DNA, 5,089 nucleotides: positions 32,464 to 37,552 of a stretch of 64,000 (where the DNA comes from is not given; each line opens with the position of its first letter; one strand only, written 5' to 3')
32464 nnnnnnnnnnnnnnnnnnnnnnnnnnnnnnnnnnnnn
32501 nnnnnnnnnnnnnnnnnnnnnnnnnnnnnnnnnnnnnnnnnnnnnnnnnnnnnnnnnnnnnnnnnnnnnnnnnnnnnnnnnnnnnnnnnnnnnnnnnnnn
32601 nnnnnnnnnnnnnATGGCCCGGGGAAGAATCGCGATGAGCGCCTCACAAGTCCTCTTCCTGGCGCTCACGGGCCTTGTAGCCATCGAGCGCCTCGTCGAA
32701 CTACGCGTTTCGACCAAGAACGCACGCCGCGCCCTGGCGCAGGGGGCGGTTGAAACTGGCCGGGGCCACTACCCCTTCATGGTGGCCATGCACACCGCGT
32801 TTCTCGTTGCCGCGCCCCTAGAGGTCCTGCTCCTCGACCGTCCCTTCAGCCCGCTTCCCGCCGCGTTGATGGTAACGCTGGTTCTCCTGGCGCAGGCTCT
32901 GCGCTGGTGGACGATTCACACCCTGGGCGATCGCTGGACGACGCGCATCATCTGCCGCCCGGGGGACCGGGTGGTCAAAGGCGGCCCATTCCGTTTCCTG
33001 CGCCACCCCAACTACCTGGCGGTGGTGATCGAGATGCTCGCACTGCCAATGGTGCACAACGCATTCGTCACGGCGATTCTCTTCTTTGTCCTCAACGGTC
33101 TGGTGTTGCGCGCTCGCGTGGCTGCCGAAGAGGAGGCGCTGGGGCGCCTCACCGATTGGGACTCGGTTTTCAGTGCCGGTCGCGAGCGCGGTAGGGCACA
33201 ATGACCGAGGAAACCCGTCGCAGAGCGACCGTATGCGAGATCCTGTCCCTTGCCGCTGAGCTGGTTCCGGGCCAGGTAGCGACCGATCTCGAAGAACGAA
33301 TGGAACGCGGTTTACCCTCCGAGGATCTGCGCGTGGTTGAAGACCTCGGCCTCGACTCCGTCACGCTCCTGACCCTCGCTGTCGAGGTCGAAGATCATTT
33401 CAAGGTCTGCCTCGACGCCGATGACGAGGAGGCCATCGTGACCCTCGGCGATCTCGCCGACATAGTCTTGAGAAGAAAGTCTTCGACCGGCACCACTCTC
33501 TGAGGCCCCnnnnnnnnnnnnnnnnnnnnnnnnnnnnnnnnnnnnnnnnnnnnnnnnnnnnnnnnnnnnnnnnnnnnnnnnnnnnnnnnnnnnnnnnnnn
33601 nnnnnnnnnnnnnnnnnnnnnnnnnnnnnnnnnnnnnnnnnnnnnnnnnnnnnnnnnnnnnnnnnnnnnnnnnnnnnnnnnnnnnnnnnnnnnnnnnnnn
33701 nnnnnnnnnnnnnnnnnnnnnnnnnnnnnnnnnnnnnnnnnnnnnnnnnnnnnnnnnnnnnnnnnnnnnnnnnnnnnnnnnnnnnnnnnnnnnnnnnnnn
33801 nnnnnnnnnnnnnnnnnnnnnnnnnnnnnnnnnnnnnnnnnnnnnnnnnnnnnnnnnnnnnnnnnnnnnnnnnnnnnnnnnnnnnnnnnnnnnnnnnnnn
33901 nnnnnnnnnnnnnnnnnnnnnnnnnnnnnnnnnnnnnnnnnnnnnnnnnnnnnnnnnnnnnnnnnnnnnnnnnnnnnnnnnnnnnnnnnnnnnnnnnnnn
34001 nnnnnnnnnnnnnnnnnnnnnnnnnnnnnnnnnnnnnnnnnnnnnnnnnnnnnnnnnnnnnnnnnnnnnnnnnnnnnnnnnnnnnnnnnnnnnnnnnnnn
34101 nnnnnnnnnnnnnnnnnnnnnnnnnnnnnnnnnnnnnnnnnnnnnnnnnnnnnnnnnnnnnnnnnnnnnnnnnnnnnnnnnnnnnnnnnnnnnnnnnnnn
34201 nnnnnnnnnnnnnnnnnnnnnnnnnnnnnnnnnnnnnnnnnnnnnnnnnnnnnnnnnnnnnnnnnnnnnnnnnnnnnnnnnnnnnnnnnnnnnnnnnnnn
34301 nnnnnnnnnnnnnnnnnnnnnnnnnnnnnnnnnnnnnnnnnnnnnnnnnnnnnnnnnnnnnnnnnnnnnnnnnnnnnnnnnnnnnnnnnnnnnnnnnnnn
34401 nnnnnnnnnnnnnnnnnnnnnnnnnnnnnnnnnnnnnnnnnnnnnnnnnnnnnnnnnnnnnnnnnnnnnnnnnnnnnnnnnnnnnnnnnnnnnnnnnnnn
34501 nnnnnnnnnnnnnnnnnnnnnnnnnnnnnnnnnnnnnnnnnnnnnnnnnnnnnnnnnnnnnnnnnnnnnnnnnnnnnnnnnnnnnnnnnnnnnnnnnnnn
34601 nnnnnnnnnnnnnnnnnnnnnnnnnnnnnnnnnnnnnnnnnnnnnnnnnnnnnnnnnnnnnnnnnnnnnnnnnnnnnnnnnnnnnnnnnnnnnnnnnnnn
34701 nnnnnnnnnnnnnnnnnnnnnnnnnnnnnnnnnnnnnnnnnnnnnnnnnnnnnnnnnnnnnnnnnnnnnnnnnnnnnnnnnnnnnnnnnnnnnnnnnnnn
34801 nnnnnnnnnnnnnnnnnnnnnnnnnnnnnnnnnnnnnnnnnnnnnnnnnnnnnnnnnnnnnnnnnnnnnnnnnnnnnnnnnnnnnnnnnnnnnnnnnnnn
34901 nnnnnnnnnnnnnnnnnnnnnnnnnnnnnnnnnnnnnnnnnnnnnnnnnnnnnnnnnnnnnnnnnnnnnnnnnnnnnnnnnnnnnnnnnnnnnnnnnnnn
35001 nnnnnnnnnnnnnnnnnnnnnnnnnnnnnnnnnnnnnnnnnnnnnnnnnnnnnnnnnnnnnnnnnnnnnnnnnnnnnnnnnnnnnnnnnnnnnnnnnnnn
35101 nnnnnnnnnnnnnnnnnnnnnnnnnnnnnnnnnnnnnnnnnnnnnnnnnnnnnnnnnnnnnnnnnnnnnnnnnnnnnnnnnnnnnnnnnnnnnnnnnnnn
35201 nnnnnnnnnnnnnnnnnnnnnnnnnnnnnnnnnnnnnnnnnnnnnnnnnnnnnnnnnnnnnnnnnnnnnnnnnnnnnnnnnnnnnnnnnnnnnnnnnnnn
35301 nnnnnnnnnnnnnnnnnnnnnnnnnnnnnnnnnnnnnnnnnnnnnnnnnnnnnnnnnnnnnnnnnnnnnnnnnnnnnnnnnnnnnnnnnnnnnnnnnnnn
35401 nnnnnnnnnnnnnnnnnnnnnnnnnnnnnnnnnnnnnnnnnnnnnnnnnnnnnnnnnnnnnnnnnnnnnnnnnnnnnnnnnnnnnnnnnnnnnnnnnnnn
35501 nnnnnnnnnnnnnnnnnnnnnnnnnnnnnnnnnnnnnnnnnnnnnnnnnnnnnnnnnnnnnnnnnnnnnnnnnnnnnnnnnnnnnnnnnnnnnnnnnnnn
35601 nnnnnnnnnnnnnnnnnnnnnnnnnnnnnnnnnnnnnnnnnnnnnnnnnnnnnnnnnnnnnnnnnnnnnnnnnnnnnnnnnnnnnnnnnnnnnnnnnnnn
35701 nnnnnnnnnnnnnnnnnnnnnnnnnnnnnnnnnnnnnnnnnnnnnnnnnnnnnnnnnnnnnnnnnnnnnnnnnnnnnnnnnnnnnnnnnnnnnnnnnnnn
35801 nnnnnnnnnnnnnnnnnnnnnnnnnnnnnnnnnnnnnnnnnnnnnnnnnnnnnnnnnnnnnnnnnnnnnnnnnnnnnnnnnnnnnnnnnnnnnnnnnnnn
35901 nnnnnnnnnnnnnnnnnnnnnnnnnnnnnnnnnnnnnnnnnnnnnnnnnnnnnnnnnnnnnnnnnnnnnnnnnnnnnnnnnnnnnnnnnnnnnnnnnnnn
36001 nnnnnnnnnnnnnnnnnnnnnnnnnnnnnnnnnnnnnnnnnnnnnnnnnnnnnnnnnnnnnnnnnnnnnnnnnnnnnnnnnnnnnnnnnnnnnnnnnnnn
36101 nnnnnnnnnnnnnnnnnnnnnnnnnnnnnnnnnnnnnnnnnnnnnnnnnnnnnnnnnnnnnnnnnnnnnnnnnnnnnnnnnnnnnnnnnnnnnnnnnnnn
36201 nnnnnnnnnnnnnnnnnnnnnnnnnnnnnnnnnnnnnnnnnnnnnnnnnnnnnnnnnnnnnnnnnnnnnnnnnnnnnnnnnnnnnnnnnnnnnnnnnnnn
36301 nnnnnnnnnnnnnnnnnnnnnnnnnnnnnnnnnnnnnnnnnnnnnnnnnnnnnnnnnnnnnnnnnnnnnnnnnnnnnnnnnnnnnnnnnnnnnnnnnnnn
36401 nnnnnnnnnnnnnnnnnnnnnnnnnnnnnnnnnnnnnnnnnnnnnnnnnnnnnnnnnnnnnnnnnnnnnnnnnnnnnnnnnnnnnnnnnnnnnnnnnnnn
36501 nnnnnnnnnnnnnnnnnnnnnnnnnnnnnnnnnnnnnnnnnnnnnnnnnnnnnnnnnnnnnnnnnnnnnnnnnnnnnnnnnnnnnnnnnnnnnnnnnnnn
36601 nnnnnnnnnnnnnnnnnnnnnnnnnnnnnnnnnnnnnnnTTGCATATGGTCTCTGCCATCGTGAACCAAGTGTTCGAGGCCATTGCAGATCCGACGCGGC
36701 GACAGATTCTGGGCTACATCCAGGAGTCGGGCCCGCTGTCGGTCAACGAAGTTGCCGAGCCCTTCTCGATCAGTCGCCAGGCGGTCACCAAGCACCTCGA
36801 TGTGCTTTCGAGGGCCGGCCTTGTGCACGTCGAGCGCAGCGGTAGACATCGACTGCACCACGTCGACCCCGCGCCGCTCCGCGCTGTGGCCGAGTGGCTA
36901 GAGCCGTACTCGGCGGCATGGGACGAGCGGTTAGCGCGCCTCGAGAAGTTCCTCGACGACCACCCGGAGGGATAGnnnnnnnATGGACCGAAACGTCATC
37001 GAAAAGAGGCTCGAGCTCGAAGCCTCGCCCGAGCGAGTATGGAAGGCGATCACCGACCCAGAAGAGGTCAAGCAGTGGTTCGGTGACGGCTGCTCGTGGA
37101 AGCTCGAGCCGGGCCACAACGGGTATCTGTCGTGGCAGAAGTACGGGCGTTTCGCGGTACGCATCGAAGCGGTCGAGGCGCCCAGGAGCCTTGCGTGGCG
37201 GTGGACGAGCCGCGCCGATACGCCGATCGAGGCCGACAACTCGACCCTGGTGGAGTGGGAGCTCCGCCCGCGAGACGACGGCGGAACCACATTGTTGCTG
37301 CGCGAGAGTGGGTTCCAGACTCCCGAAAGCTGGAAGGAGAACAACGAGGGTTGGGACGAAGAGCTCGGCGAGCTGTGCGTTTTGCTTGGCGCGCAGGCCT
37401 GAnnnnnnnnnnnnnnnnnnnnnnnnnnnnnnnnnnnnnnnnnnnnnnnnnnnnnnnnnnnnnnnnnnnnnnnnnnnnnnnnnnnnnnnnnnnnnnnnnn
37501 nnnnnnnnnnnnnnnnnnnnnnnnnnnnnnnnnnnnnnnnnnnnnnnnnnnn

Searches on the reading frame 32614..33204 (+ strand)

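Call 13: search_protein_families(library=pfam, proteins=[window:32614-33204:+], max_evalue=0.01)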
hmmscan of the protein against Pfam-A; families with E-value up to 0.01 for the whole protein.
window:32614-33204:+ (196 aa): 2 families
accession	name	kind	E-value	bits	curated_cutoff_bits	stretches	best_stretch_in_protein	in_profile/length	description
PF04140.19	ICMT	-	2.5e-27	95.6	24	1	87-176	2-93/95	Isoprenylcysteine carboxyl methyltransferase (ICMT) family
PF04191.18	PEMT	-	3.1e-09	37.7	25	1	87-176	7-98/105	Phospholipid methyltransferase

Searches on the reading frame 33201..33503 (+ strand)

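Call 13: search_protein_families(library=pfam, proteins=[window:33201-33503:+], max_evalue=0.01)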
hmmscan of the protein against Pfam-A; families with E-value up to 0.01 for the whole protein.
window:33201-33503:+ (100 aa): 1 family
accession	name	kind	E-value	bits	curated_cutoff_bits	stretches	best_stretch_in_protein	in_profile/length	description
PF00550.31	PP-binding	-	2.1e-06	28.3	20.8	1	47-88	25-66/67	Phosphopantetheine attachment site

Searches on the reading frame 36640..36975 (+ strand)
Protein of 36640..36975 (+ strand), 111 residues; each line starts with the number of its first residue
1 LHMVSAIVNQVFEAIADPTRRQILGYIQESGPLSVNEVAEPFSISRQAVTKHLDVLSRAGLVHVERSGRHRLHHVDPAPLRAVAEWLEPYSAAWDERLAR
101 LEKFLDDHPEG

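Call 13: search_protein_families(library=pfam, proteins=[window:36640-36975:+], max_evalue=0.01)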
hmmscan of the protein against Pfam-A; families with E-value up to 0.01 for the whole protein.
window:36640-36975:+ (111 aa): 20 families
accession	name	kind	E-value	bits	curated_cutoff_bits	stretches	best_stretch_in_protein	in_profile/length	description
PF12840.13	HTH_20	-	2.1e-15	56.9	27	1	15-65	1-51/51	Helix-turn-helix domain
PF12802.13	MarR_2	-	1.2e-10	41.9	27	1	19-71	6-59/61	MarR family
PF01022.26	HTH_5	-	1.1e-09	38.5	22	1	17-63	1-46/47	Bacterial regulatory protein, arsR family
PF13412.12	HTH_24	-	2.2e-08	33.9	21.9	1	17-62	2-47/48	Winged helix-turn-helix DNA-binding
PF25212.1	HVO_A0114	-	2.1e-07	31.1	27.6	1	13-71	17-75/84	HVO_A0114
PF08279.18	HTH_11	-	4.6e-06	26.9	25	1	20-62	2-44/55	HTH domain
PF01978.25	TrmB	-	1.1e-05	25.6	25.6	1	29-77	19-67/68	Sugar-specific transcriptional regulator TrmB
PF01047.28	MarR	-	1.9e-05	24.9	24.6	1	23-67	8-52/59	MarR family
PF08220.18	HTH_DeoR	-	2.9e-05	24.2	21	1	21-63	3-45/57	DeoR-like helix-turn-helix domain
PF02082.26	Rrf2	-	0.00016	22.3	30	1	28-66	19-57/132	Iron-dependent Transcriptional regulator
PF24033.1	DUF7342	-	0.00017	22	31.6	1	30-79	15-64/150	Family of unknown function (DUF7342)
PF19187.6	HTH_PafC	-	0.00023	21.4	32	1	23-61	9-47/115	PafC helix-turn-helix domain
PF00392.27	GntR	-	0.00025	21.1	27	1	27-66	18-58/64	Bacterial regulatory proteins, gntR family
PF13545.12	HTH_Crp_2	-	0.00027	21.3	27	1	32-82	22-69/70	Crp-like helix-turn-helix domain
PF09012.17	FeoC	-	0.00068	20.2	21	1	22-67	4-49/69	FeoC like transcriptional regulator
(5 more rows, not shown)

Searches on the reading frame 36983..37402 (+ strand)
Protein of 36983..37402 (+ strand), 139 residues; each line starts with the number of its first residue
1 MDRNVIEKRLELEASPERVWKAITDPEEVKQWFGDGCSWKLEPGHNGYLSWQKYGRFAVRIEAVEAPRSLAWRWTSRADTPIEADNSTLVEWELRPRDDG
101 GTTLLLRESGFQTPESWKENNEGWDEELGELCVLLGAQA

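Call 13: search_protein_families(library=pfam, proteins=[window:36983-37402:+], max_evalue=0.01)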
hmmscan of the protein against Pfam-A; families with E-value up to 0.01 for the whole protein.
window:36983-37402:+ (139 aa): 3 families
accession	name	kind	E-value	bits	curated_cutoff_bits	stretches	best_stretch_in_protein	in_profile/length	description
PF08327.17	AHSA1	-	3.3e-21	76.3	22.1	1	14-135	2-124/125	Activator of Hsp90 ATPase homolog 1-like protein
PF10604.15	Polyketide_cyc2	-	5.1e-08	33.7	27.4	1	6-104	4-102/142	Polyketide cyclase / dehydrase and lipid transport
PF03364.25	Polyketide_cyc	-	0.0048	17.6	23.4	1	13-104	2-93/126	Polyketide cyclase / dehydrase and lipid transport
